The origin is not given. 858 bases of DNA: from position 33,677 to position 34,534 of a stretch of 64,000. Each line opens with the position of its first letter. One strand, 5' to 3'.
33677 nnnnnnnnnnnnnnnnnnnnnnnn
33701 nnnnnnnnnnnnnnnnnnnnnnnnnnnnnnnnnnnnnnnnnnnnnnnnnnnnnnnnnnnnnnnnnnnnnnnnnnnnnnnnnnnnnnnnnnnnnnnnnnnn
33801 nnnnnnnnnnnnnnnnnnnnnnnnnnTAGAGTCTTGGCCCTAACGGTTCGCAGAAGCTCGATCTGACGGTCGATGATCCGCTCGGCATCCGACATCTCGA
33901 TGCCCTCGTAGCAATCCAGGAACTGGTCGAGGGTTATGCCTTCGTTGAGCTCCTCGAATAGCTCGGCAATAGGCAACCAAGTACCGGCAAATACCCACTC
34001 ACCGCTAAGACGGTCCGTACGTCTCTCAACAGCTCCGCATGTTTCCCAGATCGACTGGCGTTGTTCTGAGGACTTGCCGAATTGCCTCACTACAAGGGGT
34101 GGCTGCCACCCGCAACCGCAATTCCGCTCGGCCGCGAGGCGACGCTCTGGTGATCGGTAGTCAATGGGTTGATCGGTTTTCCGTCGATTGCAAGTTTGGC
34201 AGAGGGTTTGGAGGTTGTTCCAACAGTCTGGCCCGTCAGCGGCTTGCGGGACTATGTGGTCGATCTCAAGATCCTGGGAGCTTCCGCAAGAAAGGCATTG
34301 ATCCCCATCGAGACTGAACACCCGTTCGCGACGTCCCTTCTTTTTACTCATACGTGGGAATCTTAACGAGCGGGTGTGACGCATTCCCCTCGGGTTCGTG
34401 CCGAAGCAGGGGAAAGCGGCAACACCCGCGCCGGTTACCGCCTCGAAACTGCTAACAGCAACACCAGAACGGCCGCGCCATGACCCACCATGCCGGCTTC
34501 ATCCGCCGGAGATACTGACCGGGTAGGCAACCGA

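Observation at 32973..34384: Two-gene operon: HNH-DUF433 fusion nuclease followed by a PD-(D/E)xK-like protein; candidate novel toxin/defence module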

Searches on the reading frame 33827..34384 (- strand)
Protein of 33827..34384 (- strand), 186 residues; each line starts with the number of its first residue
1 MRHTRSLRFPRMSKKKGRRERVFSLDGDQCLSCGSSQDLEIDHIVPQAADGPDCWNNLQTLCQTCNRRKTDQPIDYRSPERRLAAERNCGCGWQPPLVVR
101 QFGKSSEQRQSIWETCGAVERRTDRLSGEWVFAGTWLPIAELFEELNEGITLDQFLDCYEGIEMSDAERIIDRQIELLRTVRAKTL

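Call 3: search_protein_families(library=pfam, proteins=[window:33827-34384:-], max_evalue=1)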
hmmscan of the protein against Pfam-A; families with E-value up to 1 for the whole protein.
window:33827-34384:- (186 aa): 4 families
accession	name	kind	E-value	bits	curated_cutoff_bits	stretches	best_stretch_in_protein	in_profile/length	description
PF01844.29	HNH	-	7.6e-13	48.8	21.4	1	30-72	1-47/47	HNH endonuclease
PF14279.12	HNH_5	-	2e-10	40.9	27.5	1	30-71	1-45/56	HNH endonuclease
PF04255.20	DUF433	-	4.7e-06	26.8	23.6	1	121-170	3-52/56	Protein of unknown function (DUF433)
PF13395.12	HNH_4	-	2.3e-05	24.7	22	1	37-72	16-51/54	HNH endonuclease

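Call 4: search_protein_families(library=ncbifam, proteins=[window:33827-34384:-], max_evalue=1)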
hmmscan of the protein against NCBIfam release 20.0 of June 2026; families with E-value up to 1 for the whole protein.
window:33827-34384:- (186 aa): 4 families
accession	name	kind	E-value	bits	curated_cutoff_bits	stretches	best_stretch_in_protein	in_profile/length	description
NF040563.1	guided_IscB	equivalog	1.6e-11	43.9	175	1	18-76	183-242/314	RNA-guided endonuclease IscB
NF049971.1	CRISPR_Cas9d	exception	3.1e-07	29.4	375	1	13-71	531-595/986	type II CRISPR RNA-guided endonuclease Cas9d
TIGR01865.2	cas_Csn1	equivalog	0.016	13.4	100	1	36-76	591-632/1070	type II CRISPR RNA-guided endonuclease Cas9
TIGR00467.1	lysS_arch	equivalog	0.15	10.5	147.55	1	50-96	159-201/515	lysine--tRNA ligase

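Call 5: search_protein_families(library=padloc, proteins=[window:33827-34384:-], max_evalue=1)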
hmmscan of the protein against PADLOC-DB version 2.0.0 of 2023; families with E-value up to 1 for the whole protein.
window:33827-34384:- (186 aa): 24 families
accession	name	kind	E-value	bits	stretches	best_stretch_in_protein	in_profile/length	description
PDLC00315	PtuB1|PtuB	-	7.2e-06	23.9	1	29-75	32-82/227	Unknown function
PDLC02859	DpdF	-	9e-06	22.4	1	22-67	2-50/545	DpdF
PDLC00337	PtuB1|PtuB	-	0.00015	19.7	1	40-72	73-107/216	Unknown function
PDLC01256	Cas9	-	0.00022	18.1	1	37-72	527-562/711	"CAS-II-A,CAS-II-B,CAS-II-C; effector__SPE"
PDLC00973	Cas9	-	0.00029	17.5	1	36-72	622-658/830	CRISPR subtype II RNA-guided endonuclease Cas9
PDLC04248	PDC-M01B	-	0.00056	17.9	1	19-72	25-81/216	-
PDLC04251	PDC-M01B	-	0.00059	17.3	1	9-76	79-150/279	-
PDLC00340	PtuB1|PtuB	-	0.0013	16.4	1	26-73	65-114/268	Unknown function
PDLC01460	Cas9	-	0.0014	14.9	1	28-72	506-550/901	"CAS-II-A,CAS-II-B,CAS-II-C; effector__SPE"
PDLC00321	PtuB1|PtuB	-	0.0034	15.2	1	29-69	41-85/223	Unknown function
PDLC00331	PtuB1|PtuB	-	0.0035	15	1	36-71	45-82/222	Unknown function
PDLC04264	PDC-M01B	-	0.004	15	1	22-72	94-147/282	-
PDLC03661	mREase_IV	-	0.0062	14.3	1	29-72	61-107/249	Type IV methyl-directed restriction enzyme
PDLC00317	PtuB1|PtuB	-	0.0066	14.3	1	28-69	60-103/244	Unknown function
PDLC00325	PtuB1|PtuB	-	0.0076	13.9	1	34-75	64-107/213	Unknown function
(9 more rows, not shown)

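Call 9: find_homologous_proteins(query=window:33827-34384:-)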
Query window:33827-34384:- (186 aa): 18 proteins with E <= 0.001 among 126 candidates.
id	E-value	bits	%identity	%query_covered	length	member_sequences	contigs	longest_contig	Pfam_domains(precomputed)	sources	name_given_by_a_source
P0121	7.3e-116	402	100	94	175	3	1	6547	PF13395.13,PF01844.30,PF04255.21,PF14279.13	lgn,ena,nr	nr:HNH endonuclease [bacterium] MDE0501692.1 HNH endonuclease [bacterium]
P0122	2.8e-86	306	77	93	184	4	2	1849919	PF01844.30,PF04255.21,PF14279.13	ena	-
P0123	4.7e-85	302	75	94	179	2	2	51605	PF01844.30,PF04255.21,PF14279.13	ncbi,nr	ncbi:MAG: HNH endonuclease [bacterium]|nr:HNH endonuclease [Acidimicrobiia bacterium] MCY4649932.1 H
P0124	1.6e-82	294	74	93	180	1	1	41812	PF01844.30,PF04255.21,PF14279.13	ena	-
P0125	2.4e-82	293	70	94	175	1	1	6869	PF01844.30,PF04255.21,PF14279.13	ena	-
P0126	3.8e-82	292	70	96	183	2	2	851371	PF01844.30,PF14279.13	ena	-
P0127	4.4e-82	292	86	78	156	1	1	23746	PF01844.30,PF14279.13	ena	-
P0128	1.7e-78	281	73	88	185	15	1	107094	PF01844.30,PF04255.21,PF14279.13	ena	-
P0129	1.8e-78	280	72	90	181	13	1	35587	PF01844.30,PF04255.21,PF14279.13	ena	-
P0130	1.1e-74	268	66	94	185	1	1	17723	PF01844.30,PF04255.21,PF14279.13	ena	-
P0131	6.8e-71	256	73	78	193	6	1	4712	PF01844.30,PF14279.13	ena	-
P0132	1.2e-61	226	77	67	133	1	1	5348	PF01844.30,PF14279.13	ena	-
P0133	2.4e-52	195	70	69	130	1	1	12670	PF04255.21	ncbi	-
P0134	2.3e-46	176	72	58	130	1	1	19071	PF04255.21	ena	-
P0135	4.0e-44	168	65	62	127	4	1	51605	PF01844.30,PF14279.13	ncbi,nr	ncbi:MAG: HNH endonuclease [bacterium]|nr:HNH endonuclease [bacterium]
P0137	1.1e-41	160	74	51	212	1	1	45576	PF01844.30,PF14279.13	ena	-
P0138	5.5e-4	38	61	18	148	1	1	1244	PF01844.30,PF14279.13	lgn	-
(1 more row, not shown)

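Call 20: find_encoding_contigs(protein=P0122, flank=5000, max_places=3)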
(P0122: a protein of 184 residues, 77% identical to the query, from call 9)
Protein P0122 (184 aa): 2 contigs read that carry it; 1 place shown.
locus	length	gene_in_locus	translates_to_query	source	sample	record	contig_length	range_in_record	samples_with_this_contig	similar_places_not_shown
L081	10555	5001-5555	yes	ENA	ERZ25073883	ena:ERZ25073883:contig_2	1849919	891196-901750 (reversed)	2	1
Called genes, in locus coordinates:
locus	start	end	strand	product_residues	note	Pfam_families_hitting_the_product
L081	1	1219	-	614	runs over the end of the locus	PF02538:Hydantoinase_B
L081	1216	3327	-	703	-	PF05378:Hydant_A_N, PF01968:Hydantoinase_A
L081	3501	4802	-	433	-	PF01979:Amidohydro_1 (faint), PF07969:Amidohydro_3 (weak)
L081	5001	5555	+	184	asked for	PF01844:HNH, PF14279:HNH_5, PF04255:DUF433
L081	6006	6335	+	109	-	-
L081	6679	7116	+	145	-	PF07883:Cupin_2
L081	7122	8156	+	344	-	PF02129:Peptidase_S15, PF12697:Abhydrolase_6, PF00561:Abhydrolase_1 (faint), PF12146:Hydrolase_4, PF00326:Peptidase_S9 (weak)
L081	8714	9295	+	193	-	-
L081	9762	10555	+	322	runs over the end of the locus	PF05496:RuvB_N (faint), PF01078:Mg_chelatase (faint), PF00004:AAA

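Call 21: find_encoding_contigs(protein=P0126, flank=5000, max_places=3)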
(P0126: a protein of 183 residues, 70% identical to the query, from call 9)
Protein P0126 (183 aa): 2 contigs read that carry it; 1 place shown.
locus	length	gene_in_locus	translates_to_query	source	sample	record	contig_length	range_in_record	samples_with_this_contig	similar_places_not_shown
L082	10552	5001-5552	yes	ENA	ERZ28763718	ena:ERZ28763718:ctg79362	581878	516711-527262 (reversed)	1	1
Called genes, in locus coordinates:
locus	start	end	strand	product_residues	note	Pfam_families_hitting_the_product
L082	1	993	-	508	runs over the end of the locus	PF00370:FGGY_N, PF02782:FGGY_C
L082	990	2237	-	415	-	PF06609:TRI12, PF00083:Sugar_tr, PF07690:MFS_1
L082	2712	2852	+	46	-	-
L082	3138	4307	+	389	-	PF13776:DUF4172, PF02661:Fic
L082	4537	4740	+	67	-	-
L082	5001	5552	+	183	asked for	PF01844:HNH, PF14279:HNH_5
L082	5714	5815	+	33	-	-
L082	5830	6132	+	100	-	PF01381:HTH_3 (weak)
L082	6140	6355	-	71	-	PF08681:TacA1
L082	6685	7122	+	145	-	PF07883:Cupin_2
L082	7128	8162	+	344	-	PF02129:Peptidase_S15, PF12146:Hydrolase_4, PF12697:Abhydrolase_6, PF00326:Peptidase_S9 (weak)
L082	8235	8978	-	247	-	PF00075:RNase_H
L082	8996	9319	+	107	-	-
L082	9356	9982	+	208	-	PF06114:Peptidase_M78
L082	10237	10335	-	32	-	-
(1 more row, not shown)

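Call 22: find_encoding_contigs(protein=P0128, flank=5000, max_places=3)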
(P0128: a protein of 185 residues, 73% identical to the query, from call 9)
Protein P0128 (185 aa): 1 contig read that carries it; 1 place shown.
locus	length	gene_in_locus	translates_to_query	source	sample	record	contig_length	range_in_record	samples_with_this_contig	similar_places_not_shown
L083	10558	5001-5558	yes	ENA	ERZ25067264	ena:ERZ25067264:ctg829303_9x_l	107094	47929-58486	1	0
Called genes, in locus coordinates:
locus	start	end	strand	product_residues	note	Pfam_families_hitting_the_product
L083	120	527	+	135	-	-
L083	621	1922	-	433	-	PF01979:Amidohydro_1, PF07969:Amidohydro_3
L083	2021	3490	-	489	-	PF00370:FGGY_N, PF02782:FGGY_C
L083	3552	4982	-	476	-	PF06609:TRI12, PF00083:Sugar_tr (weak), PF07690:MFS_1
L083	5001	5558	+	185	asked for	PF01844:HNH, PF14279:HNH_5, PF04255:DUF433 (weak)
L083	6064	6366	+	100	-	PF01381:HTH_3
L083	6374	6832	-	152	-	PF08681:TacA1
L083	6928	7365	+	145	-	PF07883:Cupin_2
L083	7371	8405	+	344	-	PF02129:Peptidase_S15, PF12146:Hydrolase_4, PF12697:Abhydrolase_6, PF00326:Peptidase_S9 (weak)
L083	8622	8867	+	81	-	-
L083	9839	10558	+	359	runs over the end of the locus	PF00079:Serpin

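Call 26: predict_structure(alignment_id=A3)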
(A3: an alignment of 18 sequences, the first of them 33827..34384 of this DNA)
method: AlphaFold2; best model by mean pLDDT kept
length: 186 residues; sequences in the alignment: 18
mean_pLDDT: 58.7   pTM: 0.44
mean pLDDT of the five models: 58.7, 57.9, 54.7, 53.9, 41.7
residues with pLDDT >= 90: 0; 70-90: 57; 50-70: 64; < 50: 65
segments of 3 or more residues with pLDDT < 50: 1-12, 48-50, 95-137, 184-186
pLDDT, mean of each block of 10 residues (from residue 1): 41 67 85 85 63 68 81 67 66 43 30 29 31 44 66 71 68 59 46
secondary structure, 60 per line:
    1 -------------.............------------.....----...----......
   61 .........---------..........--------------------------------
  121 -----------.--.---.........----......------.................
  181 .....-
elements in order: H14-26 E39-43 E58-62 H63-69 H79-88 H139-147 H152-157 H164-185

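Call 27: find_encoding_contigs(protein=P0124, flank=5000, max_places=3)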
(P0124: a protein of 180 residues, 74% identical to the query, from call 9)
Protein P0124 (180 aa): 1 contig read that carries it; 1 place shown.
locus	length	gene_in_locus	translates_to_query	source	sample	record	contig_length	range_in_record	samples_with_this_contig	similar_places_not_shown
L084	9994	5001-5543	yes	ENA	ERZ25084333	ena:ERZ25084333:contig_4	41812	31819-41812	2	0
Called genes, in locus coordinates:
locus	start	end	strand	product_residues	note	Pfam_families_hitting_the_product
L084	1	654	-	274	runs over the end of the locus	PF00528:BPD_transp_1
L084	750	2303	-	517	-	PF13416:SBP_bac_8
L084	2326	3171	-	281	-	PF03437:BtpA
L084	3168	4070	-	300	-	PF00294:PfkB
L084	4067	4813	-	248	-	PF00392:GntR, PF07702:UTRA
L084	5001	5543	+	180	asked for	PF01844:HNH, PF14279:HNH_5, PF04255:DUF433 (weak)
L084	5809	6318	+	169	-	-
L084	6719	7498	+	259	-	PF00378:ECH_1, PF16113:ECH_2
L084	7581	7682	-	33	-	-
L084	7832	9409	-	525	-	PF00078:RVT_1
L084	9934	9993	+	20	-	?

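Call 28: find_encoding_contigs(protein=P0129, flank=5000, max_places=3)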
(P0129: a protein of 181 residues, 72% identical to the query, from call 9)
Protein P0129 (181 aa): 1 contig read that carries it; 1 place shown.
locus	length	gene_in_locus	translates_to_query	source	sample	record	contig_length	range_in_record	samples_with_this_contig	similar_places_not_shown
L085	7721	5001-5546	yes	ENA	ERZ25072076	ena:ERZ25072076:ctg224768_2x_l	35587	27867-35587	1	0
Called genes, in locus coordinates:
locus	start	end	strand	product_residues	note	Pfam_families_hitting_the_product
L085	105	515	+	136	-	-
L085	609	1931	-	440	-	PF07969:Amidohydro_3, PF01979:Amidohydro_1 (weak)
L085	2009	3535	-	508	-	PF00370:FGGY_N, PF02782:FGGY_C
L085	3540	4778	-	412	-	PF00083:Sugar_tr (weak), PF07690:MFS_1, PF06609:TRI12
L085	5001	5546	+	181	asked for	PF01844:HNH, PF14279:HNH_5, PF04255:DUF433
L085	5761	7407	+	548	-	PF00128:Alpha-amylase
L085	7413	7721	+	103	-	?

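Call 29: find_encoding_contigs(protein=P0130, flank=5000, max_places=3)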
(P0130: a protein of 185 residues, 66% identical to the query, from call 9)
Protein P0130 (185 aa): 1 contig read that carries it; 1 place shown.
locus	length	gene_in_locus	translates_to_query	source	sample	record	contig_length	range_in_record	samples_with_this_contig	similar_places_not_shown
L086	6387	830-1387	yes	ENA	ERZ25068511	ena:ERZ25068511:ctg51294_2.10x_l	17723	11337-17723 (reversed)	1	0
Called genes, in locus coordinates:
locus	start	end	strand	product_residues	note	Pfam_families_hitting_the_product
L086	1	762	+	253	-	?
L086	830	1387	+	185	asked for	PF01844:HNH, PF14279:HNH_5, PF04255:DUF433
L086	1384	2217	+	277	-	-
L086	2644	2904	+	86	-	-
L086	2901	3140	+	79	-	-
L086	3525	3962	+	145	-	PF07883:Cupin_2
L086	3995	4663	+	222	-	PF02129:Peptidase_S15, PF12146:Hydrolase_4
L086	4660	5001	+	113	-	PF00326:Peptidase_S9 (weak)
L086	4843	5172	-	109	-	-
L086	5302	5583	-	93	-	-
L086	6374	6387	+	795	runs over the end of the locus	PF02113:Peptidase_S13, PF00395:SLH (faint)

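Call 30: find_encoding_contigs(protein=P0125, flank=5000, max_places=3)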
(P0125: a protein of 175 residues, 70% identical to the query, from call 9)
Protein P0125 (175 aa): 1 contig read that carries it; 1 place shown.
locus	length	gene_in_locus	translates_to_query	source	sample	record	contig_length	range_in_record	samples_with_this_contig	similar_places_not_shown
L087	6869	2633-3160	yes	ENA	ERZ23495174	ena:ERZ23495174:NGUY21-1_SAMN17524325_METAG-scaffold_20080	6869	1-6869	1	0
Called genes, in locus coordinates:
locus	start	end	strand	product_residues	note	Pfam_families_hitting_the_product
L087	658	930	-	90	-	PF21983:NikA-like (weak), PF08681:TacA1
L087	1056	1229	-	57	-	-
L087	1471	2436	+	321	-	PF00395:SLH (weak)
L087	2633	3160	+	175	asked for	PF01844:HNH, PF14279:HNH_5, PF04255:DUF433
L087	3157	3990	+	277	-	-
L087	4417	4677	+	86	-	-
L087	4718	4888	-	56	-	-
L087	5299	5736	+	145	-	PF07883:Cupin_2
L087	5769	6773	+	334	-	PF02129:Peptidase_S15, PF12697:Abhydrolase_6, PF12146:Hydrolase_4, PF00326:Peptidase_S9 (weak)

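Call 46: search_protein_families(library=phrogs, proteins=[window:33827-34384:-], max_evalue=0.01)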
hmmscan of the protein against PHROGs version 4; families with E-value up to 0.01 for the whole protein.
window:33827-34384:- (186 aa): 31 families (the best 25 are shown)
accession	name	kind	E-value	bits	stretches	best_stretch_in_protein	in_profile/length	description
phrog_6050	-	DNA, RNA and nucleotide metabolism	1.7e-13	51.2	1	16-73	300-361/402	HNH endonuclease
phrog_7785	-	DNA, RNA and nucleotide metabolism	2.5e-13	51.2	1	18-78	61-120/147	HNH endonuclease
phrog_589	-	DNA, RNA and nucleotide metabolism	8.9e-13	49.4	1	11-72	75-141/179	HNH endonuclease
phrog_144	-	DNA, RNA and nucleotide metabolism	1.3e-12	48.7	1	5-79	62-142/175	HNH endonuclease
phrog_2118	-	DNA, RNA and nucleotide metabolism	2.3e-12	48.1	1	10-76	159-228/301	HNH endonuclease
phrog_16726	-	DNA, RNA and nucleotide metabolism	3.1e-12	47.8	1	9-73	75-144/308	HNH endonuclease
phrog_2214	-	DNA, RNA and nucleotide metabolism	3.1e-11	44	1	13-75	179-242/429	HNH endonuclease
phrog_338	-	DNA, RNA and nucleotide metabolism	1.9e-10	41.6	1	15-75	189-265/340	HNH endonuclease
phrog_5718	-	DNA, RNA and nucleotide metabolism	4.6e-10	40.1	1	4-81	105-186/394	HNH endonuclease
phrog_5956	-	DNA, RNA and nucleotide metabolism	6.3e-10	39.8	1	8-72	40-110/138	HNH endonuclease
phrog_333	-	DNA, RNA and nucleotide metabolism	7.4e-10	40.1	1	8-80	16-89/138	HNH endonuclease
phrog_1035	-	DNA, RNA and nucleotide metabolism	8.3e-10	40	1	6-74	138-215/271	endonuclease VII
phrog_4581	-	head and packaging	1e-09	39.3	1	4-73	42-112/395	terminase small subunit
phrog_1271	-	DNA, RNA and nucleotide metabolism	1.7e-09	38.6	1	15-79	254-325/361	HNH endonuclease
phrog_9545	-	DNA, RNA and nucleotide metabolism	7.2e-09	36.6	1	14-71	96-166/206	HNH endonuclease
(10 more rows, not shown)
